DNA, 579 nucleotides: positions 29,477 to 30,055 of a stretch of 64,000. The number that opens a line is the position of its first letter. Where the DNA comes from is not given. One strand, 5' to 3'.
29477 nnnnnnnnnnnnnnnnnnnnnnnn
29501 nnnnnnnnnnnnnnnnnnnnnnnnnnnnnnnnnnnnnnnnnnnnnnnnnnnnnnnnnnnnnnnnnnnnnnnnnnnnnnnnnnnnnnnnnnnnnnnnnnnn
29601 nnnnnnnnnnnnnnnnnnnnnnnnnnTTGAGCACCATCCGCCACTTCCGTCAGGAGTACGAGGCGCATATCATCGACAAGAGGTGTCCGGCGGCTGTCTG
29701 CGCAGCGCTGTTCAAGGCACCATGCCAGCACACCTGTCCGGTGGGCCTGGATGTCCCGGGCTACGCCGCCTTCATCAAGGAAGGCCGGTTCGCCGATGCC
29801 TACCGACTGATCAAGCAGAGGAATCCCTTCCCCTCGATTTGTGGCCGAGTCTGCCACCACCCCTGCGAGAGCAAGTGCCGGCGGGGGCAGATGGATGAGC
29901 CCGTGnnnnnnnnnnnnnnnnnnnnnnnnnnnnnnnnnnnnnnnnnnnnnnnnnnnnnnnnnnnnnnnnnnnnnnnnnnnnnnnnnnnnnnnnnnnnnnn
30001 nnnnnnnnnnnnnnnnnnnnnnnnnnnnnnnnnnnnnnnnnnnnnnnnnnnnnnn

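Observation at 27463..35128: Group-3d Hox hydrogenase whose diaphorase subunit HoxF is fused to a GltD-like NADPH-type domain; no maturation endopeptidase adjacent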

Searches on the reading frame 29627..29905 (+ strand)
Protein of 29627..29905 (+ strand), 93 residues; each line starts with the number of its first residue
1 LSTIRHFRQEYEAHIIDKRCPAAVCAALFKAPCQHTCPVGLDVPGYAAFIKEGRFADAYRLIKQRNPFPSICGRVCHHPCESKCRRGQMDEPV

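Call 50: find_related_loci(query=A1, collection=genome_contigs, flank=10000)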
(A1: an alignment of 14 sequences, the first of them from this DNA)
Query A1 (93 aa) in genome_contigs; peptide patterns used: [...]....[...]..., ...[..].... (x = any residue, [..] = any of these).
600 stretches matched a pattern (row limit reached: there are more); 598 encode a relative of the query (tblastn E <= 1e-3); the best 80 are kept; 80 distinct loci.
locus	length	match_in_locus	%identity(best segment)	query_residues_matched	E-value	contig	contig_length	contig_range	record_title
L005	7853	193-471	86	1-93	2e-56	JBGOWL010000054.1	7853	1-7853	MAG: Dehalococcoidia bacterium isolate OBJ_0618_130150_93 k141_1616925_length_7853_cov_11.2286, whole genome shotgun seq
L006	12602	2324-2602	84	1-93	2e-55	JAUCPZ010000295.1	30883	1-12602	MAG: Dehalococcoidia bacterium isolate Bin_016 k127_833115, whole genome shotgun sequence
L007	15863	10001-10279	78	1-93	6e-55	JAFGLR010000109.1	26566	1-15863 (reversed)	MAG: Dehalococcoidales bacterium isolate Zod_Metabat.409 k87_6205455, whole genome shotgun sequence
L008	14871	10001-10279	78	1-93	2e-54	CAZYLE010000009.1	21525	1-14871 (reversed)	MAG TPA_asm: uncultured Dehalococcoidales bacterium isolate binchicken_co327_64 genome assembly, contig: NODE_521_length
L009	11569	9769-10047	75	1-93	2e-53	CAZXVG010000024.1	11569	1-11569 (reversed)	MAG TPA_asm: uncultured Dehalococcoidales bacterium isolate binchicken_co163_172 genome assembly, contig: NODE_8601_leng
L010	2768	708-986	82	1-93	3e-53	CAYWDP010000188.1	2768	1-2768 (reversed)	MAG TPA_asm: uncultured Dehalococcoidia bacterium isolate SRP239594_co1_65 genome assembly, contig: NODE_36288_length_27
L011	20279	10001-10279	75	1-93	5e-51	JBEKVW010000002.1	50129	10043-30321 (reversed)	MAG: Dehalococcoidia bacterium isolate SPRUCE 613 SPRUCE_613_2, whole genome shotgun sequence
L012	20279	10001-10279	73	1-93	3e-50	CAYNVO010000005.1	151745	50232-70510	MAG TPA_asm: uncultured Dehalococcoidales bacterium isolate SRP178699_co1_561 genome assembly, contig: NODE_30_length_15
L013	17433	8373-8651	75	1-93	1e-53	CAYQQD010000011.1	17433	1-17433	MAG TPA_asm: uncultured Dehalococcoidales bacterium isolate binchicken_co10_181 genome assembly, contig: NODE_1784_lengt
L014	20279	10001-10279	74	1-93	1e-49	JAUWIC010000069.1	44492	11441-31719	MAG: Dehalococcoidia bacterium isolate CSMAG_2284 CSMAG_2284_k141_144167_length_44492_cov_8.1995, whole genome shotgun s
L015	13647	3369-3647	73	1-93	9e-49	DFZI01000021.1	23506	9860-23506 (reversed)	MAG TPA_asm: Dehalococcoidia bacterium UBA4060 UBA4060_contig_17157, whole genome shotgun sequence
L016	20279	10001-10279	72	1-93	1e-47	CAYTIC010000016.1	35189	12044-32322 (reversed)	MAG TPA_asm: uncultured Dehalococcoidales bacterium isolate SRP302447_co3_791 genome assembly, contig: NODE_3248_length_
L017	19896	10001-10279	61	1-93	4e-45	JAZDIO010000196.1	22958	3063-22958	MAG: Candidatus Firestonebacteria bacterium isolate MEGAHIT-group-0.405 k141_6150639, whole genome shotgun sequence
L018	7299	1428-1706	74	1-93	2e-45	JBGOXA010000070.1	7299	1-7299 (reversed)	MAG: Dehalococcoidia bacterium isolate OBJ_0618_130150_78 k141_1238111_length_7299_cov_15.9078, whole genome shotgun seq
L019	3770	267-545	69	1-93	3e-45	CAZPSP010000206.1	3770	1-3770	MAG TPA_asm: uncultured Dehalococcoidaceae bacterium isolate binchicken_co43_185 genome assembly, contig: NODE_41078_len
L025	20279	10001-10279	65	1-93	7e-44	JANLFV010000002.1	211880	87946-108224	MAG: Candidatus Acetothermia bacterium isolate A05DMB20 NODE_2_length_211880_cov_10.259426, whole genome shotgun sequenc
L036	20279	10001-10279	62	1-93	2e-40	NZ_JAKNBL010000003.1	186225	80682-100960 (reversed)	Pelotomaculum terephthalicicum JT 3, whole genome shotgun sequence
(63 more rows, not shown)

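Call 55: search_protein_families(library=pfam, proteins=[L036:7497-8063:+, L036:8060-8440:+, L036:11515-13248:+, L036:13713-15047:+, L025:11491-12297:+, L025:12329-13906:+, L025:13903-15165:+], max_evalue=0.00001)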
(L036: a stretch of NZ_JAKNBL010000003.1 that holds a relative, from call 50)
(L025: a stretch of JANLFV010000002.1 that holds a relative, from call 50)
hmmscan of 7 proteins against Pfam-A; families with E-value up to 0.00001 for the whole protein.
L036:7497-8063:+ (188 aa): 2 families
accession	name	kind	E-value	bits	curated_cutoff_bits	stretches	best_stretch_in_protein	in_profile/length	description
PF02518.31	HATPase_c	-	1.5e-15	58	26.4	1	8-109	4-108/111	Histidine kinase-, DNA gyrase B-, and HSP90-like ATPase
PF13589.12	HATPase_c_3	-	6.7e-08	33.1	25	1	14-96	7-92/137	Histidine kinase-, DNA gyrase B-, and HSP90-like ATPase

L036:8060-8440:+ (126 aa): 1 family
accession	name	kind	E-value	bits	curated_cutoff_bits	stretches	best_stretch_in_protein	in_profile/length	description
PF01257.25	2Fe-2S_thioredx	-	5.2e-06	26.8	24.8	1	26-107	60-141/145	Thioredoxin-like [2Fe-2S] ferredoxin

L036:11515-13248:+ (577 aa): 10 families
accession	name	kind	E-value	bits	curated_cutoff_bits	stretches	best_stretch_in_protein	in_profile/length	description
PF02906.19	Fe_hyd_lg_C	-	4.9e-105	351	22.1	1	224-508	1-245/245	Iron only hydrogenase large subunit, C-terminal domain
PF02256.22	Fe_hyd_SSU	-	6.5e-27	93.8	24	1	517-571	2-56/56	Iron hydrogenase small subunit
PF13510.11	Fer2_4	-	3.8e-21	75.4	22.8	1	3-78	3-81/82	2Fe-2S iron-sulfur cluster binding domain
PF10588.14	NADH-G_4Fe-4S_3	-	6.3e-19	67.7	27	1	85-124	1-40/40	NADH-ubiquinone oxidoreductase-G iron-sulfur binding region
PF13237.11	Fer4_10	-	3.1e-08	33.8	25.5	0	189-214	7-34/53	4Fe-4S dicluster domain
PF00037.32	Fer4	-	3.2e-08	33.5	21.1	1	190-207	7-24/24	4Fe-4S binding domain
PF12838.12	Fer4_7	-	5.3e-08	33.7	27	1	147-205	1-52/52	4Fe-4S dicluster domain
PF00111.32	Fer2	-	1.7e-07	31.5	21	1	7-57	2-62/77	2Fe-2S iron-sulfur cluster binding domain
PF12837.12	Fer4_6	-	3.3e-07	30.4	25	0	143-159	4-20/24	4Fe-4S binding domain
PF13187.11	Fer4_9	-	7.7e-06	26.3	27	1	147-205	1-51/52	4Fe-4S dicluster domain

L036:13713-15047:+ (444 aa): 14 families
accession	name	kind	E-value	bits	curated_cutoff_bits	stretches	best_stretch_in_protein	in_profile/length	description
PF01512.22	Complex1_51K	-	2.8e-54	183.5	31.2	1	127-271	1-149/150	Nuo51 FMN-binding domain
PF13375.12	RnfC_N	-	1.9e-37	127.8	25.6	1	3-101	2-100/101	RnfC Barrel sandwich hybrid domain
PF13237.11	Fer4_10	-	5.8e-12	45.8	25.5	1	359-415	4-53/53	4Fe-4S dicluster domain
PF10531.15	SLBB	-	2.7e-10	40.4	27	1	284-333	1-55/55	SLBB domain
PF12797.12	Fer4_2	-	8e-10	38.5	24.5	0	360-375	6-21/22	4Fe-4S binding domain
PF12838.12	Fer4_7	-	1.2e-09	38.9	27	1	364-416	2-50/52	4Fe-4S dicluster domain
PF13187.11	Fer4_9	-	2e-09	37.7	27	1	363-417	1-50/52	4Fe-4S dicluster domain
PF00037.32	Fer4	-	5.4e-09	35.9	21.1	0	361-377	5-21/24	4Fe-4S binding domain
PF13183.11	Fer4_8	-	4e-08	34.1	27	1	362-417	3-67/68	4Fe-4S dicluster domain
PF12800.12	Fer4_4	-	1.2e-07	31.9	24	0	362-377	2-17/17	4Fe-4S binding domain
PF13534.11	Fer4_17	-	1.3e-07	32.5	22.2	0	362-379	44-61/61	4Fe-4S dicluster domain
PF12837.12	Fer4_6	-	3.8e-07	30.2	25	0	361-377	6-22/24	4Fe-4S binding domain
PF13746.11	Fer4_18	-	5.5e-07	30.2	27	0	394-421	51-78/114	4Fe-4S dicluster domain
PF14697.11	Fer4_21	-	1.6e-06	28.6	35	1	361-417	5-54/59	4Fe-4S dicluster domain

L025:11491-12297:+ (268 aa): 2 families
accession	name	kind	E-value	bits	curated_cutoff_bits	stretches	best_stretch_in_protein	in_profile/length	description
PF13510.11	Fer2_4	-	5.6e-19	68.4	22.8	1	30-107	3-81/82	2Fe-2S iron-sulfur cluster binding domain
PF12838.12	Fer4_7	-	4e-06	27.6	27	1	152-205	2-50/52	4Fe-4S dicluster domain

L025:12329-13906:+ (525 aa): 1 family
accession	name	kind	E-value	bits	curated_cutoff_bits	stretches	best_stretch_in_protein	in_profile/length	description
PF01645.23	Glu_synthase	-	3.3e-13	50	20.4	1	280-400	186-303/369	Conserved region in glutamate synthase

L025:13903-15165:+ (420 aa): 2 families
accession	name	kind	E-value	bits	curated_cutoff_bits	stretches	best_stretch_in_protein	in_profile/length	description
PF00208.27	ELFV_dehydrog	-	1.7e-76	257.5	23.4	1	186-417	1-241/241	Glutamate/Leucine/Phenylalanine/Valine dehydrogenase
PF02812.23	ELFV_dehydrog_N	-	3.6e-57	192.1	25.3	1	40-167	1-128/129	Glu/Leu/Phe/Val dehydrogenase, dimerisation domain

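Call 78: search_protein_families(library=pfam, proteins=[L013:13845-14306:+, L007:15451-15861:+, L036:8462-11497:+, L025:8408-11569:+, L036:6929-7417:+], max_evalue=0.00001)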
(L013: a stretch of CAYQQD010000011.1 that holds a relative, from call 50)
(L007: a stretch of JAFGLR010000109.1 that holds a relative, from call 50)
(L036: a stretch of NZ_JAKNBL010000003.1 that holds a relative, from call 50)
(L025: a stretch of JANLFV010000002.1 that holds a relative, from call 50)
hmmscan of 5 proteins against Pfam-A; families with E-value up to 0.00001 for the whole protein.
L013:13845-14306:+ (154 aa): 1 family
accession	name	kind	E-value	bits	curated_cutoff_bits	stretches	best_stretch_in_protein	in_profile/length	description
PF01750.23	HycI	-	1.2e-20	74.2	23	1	21-150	2-130/130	Hydrogenase maturation protease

L007:15451-15861:+ (137 aa): 1 family
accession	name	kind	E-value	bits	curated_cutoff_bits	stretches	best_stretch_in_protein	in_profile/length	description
PF01750.23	HycI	-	2e-15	57.3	23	1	20-137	1-117/130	Hydrogenase maturation protease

L036:8462-11497:+ (1011 aa): 16 families
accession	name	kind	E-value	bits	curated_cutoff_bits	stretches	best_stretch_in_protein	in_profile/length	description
PF01512.22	Complex1_51K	-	1.7e-47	161.5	31.2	1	162-332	2-149/150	Nuo51 FMN-binding domain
PF10589.14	NADH_4Fe-4S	-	9.4e-37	125.2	23.5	1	443-527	1-85/85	NADH-ubiquinone oxidoreductase-F iron-sulfur binding region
PF07992.20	Pyr_redox_2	-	1.2e-36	127.1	26.1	1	638-934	2-291/291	Pyridine nucleotide-disulphide oxidoreductase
PF14691.11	Fer4_20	-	1e-24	87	25.8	1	532-623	18-112/113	Dihydroprymidine dehydrogenase domain II, 4Fe-4S cluster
PF13738.12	Pyr_redox_3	-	2.7e-13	50.3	30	1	725-918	127-305/305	Pyridine nucleotide-disulphide oxidoreductase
PF01266.30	DAO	-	1.8e-10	41.3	27.9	1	639-671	2-34/353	FAD dependent oxidoreductase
PF13241.12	NAD_binding_7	-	3e-09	37.8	22.1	0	764-820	3-54/104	Putative NAD(P)-binding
PF00070.33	Pyr_redox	-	3e-09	37.7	22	0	639-668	2-31/82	Pyridine nucleotide-disulphide oxidoreductase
PF13450.12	NAD_binding_8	-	3.7e-09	37.2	21.9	1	641-674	1-34/68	NAD(P)-binding Rossmann-like domain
PF12831.13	FAD_oxidored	-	7.2e-09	35.9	27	1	639-675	2-38/416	FAD dependent oxidoreductase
PF01257.25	2Fe-2S_thioredx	-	1.7e-07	31.6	24.8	1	7-83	65-143/145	Thioredoxin-like [2Fe-2S] ferredoxin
PF01593.30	Amino_oxidase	-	2.7e-07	30.7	19.8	0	647-673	2-28/443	Flavin containing amine oxidoreductase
PF01946.23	Thi4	-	1.1e-06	28.5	26.2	1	638-675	19-58/235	Thi4 family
PF01262.27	AlaDh_PNT_C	-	1.5e-06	28.3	23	0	619-667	9-59/214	Alanine dehydrogenase/PNT, C-terminal domain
PF10531.15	SLBB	-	4.9e-06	26.7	27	0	355-404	1-53/55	SLBB domain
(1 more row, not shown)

L025:8408-11569:+ (1053 aa): 11 families
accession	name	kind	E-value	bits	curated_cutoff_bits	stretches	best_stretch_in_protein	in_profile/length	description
PF01512.22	Complex1_51K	-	2.4e-46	157.8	31.2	1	179-350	1-149/150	Nuo51 FMN-binding domain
PF07992.20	Pyr_redox_2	-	3.8e-34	118.9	26.1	1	655-951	2-291/291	Pyridine nucleotide-disulphide oxidoreductase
PF10589.14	NADH_4Fe-4S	-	6.7e-34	116.1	23.5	1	461-545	1-85/85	NADH-ubiquinone oxidoreductase-F iron-sulfur binding region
PF14691.11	Fer4_20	-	5.5e-28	97.5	25.8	1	543-639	16-110/113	Dihydroprymidine dehydrogenase domain II, 4Fe-4S cluster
PF00070.33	Pyr_redox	-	8.2e-11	42.7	22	0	655-686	1-32/82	Pyridine nucleotide-disulphide oxidoreductase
PF13738.12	Pyr_redox_3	-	1.5e-10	41.3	30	0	743-935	128-305/305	Pyridine nucleotide-disulphide oxidoreductase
PF13450.12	NAD_binding_8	-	1.9e-08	34.9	21.9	1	658-691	1-34/68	NAD(P)-binding Rossmann-like domain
PF01266.30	DAO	-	2.1e-06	27.9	27.9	0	655-689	1-35/353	FAD dependent oxidoreductase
PF10531.15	SLBB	-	2.6e-06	27.6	27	1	374-422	2-53/55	SLBB domain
PF01257.25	2Fe-2S_thioredx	-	6.5e-06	26.5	24.8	0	19-100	59-142/145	Thioredoxin-like [2Fe-2S] ferredoxin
PF01593.30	Amino_oxidase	-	6.7e-06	26.1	19.8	0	664-690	2-28/443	Flavin containing amine oxidoreductase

L036:6929-7417:+ (162 aa): 1 family
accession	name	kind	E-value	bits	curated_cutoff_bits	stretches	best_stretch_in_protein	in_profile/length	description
PF01257.25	2Fe-2S_thioredx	-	6e-50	169.3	24.8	1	17-159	2-144/145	Thioredoxin-like [2Fe-2S] ferredoxin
